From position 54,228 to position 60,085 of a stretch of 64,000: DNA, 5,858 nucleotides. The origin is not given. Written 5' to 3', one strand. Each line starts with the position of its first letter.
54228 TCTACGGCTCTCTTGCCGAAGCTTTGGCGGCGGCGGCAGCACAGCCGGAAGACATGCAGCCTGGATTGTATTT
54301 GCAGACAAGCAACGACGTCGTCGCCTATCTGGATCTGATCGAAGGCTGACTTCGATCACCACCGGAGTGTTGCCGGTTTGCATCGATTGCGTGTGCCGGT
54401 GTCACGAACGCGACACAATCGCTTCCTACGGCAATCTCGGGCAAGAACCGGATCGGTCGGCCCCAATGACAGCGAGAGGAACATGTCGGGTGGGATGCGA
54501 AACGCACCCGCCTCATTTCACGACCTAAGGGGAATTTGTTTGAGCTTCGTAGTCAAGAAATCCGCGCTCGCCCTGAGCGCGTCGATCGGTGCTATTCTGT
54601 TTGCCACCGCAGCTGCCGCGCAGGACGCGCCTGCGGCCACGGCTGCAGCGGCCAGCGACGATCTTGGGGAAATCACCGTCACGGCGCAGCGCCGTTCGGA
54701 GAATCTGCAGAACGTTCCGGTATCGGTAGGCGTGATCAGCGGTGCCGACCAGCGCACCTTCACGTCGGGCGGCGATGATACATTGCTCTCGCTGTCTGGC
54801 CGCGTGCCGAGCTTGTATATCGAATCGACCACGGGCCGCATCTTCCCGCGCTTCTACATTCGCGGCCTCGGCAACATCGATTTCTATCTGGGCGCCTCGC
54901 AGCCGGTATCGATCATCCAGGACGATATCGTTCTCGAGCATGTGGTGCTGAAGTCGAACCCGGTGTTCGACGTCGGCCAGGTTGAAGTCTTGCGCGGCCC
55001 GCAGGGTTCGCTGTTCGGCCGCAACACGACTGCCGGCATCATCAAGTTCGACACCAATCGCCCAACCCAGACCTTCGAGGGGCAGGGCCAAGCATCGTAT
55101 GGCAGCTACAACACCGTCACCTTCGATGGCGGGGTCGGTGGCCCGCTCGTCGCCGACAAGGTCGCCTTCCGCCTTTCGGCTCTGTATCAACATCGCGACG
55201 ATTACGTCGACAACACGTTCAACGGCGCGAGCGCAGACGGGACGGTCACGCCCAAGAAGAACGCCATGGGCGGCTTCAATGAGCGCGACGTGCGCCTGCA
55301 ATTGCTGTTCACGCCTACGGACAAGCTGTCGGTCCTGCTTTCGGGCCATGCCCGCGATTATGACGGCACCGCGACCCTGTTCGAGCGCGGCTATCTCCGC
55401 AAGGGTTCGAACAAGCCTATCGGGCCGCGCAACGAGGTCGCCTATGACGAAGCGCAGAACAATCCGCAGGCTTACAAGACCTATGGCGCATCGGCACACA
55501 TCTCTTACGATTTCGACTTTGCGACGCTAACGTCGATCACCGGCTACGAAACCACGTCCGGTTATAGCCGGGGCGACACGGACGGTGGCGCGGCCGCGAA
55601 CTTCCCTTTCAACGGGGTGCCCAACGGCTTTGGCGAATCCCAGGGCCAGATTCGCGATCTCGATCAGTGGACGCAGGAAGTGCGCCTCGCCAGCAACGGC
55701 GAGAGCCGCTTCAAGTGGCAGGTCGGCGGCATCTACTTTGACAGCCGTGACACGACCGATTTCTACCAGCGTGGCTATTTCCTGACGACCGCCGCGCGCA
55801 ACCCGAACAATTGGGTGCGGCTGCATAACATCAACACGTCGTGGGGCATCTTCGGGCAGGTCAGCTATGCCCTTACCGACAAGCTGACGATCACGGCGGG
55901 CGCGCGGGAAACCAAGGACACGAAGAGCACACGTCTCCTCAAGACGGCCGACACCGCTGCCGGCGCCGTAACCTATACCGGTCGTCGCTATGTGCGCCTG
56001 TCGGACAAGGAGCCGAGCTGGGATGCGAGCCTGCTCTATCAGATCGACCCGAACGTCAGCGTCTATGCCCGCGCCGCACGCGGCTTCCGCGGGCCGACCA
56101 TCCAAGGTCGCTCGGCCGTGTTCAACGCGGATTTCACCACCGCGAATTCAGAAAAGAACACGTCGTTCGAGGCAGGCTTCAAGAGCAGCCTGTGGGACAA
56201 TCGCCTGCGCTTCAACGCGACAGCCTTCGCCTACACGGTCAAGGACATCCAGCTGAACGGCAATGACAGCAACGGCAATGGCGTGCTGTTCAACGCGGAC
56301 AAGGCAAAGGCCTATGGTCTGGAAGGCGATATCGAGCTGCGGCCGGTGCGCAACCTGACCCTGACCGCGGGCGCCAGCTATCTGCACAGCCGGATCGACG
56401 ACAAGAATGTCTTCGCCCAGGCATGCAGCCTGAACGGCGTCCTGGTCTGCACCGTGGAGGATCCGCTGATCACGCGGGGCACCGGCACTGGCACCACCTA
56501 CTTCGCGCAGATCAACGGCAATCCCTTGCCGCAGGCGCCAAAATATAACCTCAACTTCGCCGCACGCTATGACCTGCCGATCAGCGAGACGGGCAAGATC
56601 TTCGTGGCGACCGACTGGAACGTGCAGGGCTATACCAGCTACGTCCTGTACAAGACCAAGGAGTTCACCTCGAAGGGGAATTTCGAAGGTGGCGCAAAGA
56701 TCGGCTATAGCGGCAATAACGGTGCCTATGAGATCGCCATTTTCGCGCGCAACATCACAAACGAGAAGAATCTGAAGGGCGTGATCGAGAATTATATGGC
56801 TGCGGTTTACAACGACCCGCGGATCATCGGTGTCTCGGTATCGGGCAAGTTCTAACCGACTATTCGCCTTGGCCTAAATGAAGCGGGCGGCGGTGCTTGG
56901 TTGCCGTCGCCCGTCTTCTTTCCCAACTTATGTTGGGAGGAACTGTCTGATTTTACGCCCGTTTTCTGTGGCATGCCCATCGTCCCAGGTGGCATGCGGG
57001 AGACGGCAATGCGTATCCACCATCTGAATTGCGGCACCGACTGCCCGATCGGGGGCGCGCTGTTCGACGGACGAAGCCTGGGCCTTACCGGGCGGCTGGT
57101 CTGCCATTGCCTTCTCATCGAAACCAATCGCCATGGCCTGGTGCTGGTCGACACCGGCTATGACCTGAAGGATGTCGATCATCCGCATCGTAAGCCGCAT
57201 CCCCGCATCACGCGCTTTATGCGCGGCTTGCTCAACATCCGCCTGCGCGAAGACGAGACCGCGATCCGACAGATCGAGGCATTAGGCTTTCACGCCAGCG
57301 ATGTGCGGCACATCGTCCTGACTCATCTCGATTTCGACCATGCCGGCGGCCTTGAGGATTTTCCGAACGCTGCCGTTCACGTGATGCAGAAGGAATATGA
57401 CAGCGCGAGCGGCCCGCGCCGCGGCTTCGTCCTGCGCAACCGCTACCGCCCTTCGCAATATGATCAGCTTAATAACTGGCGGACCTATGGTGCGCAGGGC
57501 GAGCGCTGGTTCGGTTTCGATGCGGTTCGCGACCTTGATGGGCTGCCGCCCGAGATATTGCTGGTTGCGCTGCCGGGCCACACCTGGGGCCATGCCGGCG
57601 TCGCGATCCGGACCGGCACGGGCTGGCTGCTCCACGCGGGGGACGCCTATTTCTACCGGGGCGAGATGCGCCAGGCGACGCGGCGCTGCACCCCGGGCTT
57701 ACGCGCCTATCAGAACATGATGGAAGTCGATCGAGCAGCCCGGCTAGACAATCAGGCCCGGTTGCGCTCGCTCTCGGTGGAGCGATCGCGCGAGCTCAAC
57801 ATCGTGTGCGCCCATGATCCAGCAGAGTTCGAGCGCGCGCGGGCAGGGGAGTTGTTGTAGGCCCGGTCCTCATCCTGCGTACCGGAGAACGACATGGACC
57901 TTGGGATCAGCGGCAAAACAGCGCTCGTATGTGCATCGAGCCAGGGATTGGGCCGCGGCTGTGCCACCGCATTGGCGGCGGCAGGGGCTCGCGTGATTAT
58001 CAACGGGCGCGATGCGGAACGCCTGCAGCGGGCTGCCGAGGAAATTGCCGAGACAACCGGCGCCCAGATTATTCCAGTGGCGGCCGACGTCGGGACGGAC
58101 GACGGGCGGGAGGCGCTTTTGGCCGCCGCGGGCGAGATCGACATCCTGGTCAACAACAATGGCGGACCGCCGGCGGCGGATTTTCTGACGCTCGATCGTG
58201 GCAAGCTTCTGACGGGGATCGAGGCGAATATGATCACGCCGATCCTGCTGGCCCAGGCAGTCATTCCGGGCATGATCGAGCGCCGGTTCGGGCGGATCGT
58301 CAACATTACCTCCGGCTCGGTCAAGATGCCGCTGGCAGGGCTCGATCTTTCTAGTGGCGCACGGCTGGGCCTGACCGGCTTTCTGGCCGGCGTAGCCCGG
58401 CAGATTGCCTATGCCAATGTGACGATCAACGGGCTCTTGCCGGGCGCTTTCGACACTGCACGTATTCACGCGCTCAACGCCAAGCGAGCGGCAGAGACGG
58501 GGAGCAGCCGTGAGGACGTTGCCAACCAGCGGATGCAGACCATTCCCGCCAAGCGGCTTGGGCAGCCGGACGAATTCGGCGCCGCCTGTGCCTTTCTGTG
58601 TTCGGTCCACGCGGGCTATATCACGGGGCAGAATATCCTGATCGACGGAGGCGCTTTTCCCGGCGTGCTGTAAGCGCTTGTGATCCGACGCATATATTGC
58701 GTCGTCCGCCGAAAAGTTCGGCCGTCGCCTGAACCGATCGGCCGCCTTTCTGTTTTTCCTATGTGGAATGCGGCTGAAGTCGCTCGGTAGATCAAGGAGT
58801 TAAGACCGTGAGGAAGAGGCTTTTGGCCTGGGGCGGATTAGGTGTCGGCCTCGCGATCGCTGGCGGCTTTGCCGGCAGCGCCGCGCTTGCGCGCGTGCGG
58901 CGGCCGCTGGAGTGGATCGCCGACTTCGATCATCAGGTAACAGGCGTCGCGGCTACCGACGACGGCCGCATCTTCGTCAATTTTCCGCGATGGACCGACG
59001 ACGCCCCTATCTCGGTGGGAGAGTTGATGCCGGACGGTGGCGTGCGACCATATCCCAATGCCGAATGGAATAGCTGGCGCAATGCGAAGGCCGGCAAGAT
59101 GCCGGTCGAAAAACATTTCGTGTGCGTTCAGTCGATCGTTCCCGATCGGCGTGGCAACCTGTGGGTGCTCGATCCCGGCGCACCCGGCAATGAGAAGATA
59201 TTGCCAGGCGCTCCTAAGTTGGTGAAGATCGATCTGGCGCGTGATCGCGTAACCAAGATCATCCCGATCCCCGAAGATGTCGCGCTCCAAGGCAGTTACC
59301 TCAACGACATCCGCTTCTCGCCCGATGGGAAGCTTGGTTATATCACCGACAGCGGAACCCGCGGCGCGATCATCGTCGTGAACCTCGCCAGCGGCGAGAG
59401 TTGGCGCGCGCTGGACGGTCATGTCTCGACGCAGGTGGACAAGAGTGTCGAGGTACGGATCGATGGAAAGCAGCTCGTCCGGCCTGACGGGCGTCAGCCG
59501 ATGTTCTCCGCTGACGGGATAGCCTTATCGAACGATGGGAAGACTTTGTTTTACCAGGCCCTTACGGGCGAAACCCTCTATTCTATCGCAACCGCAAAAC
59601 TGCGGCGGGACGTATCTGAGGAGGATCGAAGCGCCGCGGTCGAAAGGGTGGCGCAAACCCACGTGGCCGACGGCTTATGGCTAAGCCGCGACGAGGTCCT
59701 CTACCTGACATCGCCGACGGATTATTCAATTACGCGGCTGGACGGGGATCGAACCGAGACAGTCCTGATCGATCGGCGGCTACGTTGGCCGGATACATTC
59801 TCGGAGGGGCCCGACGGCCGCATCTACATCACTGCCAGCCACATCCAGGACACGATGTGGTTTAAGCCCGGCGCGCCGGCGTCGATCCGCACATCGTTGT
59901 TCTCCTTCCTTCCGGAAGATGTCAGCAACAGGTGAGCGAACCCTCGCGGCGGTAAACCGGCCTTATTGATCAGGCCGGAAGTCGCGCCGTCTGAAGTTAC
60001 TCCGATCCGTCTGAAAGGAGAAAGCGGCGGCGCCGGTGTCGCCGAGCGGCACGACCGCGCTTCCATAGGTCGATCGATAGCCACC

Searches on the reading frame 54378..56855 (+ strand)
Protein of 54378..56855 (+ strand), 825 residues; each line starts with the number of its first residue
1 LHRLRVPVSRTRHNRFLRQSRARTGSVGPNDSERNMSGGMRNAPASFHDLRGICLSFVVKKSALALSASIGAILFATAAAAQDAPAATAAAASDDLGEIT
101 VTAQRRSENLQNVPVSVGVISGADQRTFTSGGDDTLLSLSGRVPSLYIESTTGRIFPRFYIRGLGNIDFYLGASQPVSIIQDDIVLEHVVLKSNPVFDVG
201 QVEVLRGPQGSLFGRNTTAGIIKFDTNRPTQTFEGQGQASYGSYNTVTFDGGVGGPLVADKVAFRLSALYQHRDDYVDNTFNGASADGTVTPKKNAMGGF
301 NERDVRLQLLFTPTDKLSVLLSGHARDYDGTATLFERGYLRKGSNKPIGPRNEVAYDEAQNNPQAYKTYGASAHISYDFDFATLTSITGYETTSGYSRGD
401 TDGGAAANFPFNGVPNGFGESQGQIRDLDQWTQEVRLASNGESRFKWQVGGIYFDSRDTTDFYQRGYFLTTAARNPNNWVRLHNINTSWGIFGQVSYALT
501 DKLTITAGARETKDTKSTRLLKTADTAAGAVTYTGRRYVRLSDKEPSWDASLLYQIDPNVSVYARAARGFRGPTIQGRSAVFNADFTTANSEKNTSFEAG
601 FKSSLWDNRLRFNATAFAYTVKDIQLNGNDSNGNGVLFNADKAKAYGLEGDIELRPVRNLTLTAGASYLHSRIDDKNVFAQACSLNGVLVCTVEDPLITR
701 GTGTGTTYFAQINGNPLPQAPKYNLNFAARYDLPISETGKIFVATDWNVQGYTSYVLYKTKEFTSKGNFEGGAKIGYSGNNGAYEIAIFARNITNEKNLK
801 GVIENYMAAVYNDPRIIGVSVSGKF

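Call 65: search_protein_families(library=pfam, proteins=[window:54378-56855:+], max_evalue=0.00001)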
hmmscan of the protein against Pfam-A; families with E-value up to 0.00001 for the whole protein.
window:54378-56855:+ (825 aa): 2 families
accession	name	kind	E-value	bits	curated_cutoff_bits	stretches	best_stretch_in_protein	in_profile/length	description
PF00593.30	TonB_dep_Rec_b-barrel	-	5.2e-35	122.6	27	1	338-757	20-394/436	TonB dependent receptor-like, beta-barrel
PF07715.20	Plug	-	3.4e-11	44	23.9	1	110-221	2-107/107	TonB-dependent Receptor Plug Domain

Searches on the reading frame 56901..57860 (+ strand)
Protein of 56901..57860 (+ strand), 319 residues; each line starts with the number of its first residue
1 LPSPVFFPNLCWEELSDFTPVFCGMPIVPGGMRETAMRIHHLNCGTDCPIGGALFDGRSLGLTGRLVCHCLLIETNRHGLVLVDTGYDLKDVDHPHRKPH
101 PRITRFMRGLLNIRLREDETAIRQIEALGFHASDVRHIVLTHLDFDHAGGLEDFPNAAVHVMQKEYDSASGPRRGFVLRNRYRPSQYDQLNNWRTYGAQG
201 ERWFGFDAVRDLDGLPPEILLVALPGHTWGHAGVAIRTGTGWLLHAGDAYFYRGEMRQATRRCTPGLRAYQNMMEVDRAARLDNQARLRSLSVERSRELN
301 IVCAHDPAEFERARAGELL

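Call 65: search_protein_families(library=pfam, proteins=[window:56901-57860:+], max_evalue=0.00001)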
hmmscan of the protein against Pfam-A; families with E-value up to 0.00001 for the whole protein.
window:56901-57860:+ (319 aa): 1 family
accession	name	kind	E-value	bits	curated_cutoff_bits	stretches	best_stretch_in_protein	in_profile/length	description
PF00753.33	Lactamase_B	-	2.3e-15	57.5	22.7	1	64-258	2-159/196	Metallo-beta-lactamase superfamily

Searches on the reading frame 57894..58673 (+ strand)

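Call 65: search_protein_families(library=pfam, proteins=[window:57894-58673:+], max_evalue=0.00001)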
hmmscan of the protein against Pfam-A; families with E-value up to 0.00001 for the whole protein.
window:57894-58673:+ (259 aa): 2 families
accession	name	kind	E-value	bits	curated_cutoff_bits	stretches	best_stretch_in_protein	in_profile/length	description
PF13561.12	adh_short_C2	-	7.5e-40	137.4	27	1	14-253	3-234/236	Enoyl-(Acyl carrier protein) reductase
PF00106.31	adh_short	-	1.2e-36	126.5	26.6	1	8-197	1-193/195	short chain dehydrogenase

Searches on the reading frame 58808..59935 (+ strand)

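Call 65: search_protein_families(library=pfam, proteins=[window:58808-59935:+], max_evalue=0.00001)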
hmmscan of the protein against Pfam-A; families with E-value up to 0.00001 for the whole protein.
window:58808-59935:+ (375 aa): 1 family
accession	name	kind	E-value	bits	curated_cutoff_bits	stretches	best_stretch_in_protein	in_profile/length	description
PF03022.22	MRJP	-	2e-24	86.9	19.8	1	107-309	3-210/288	Major royal jelly protein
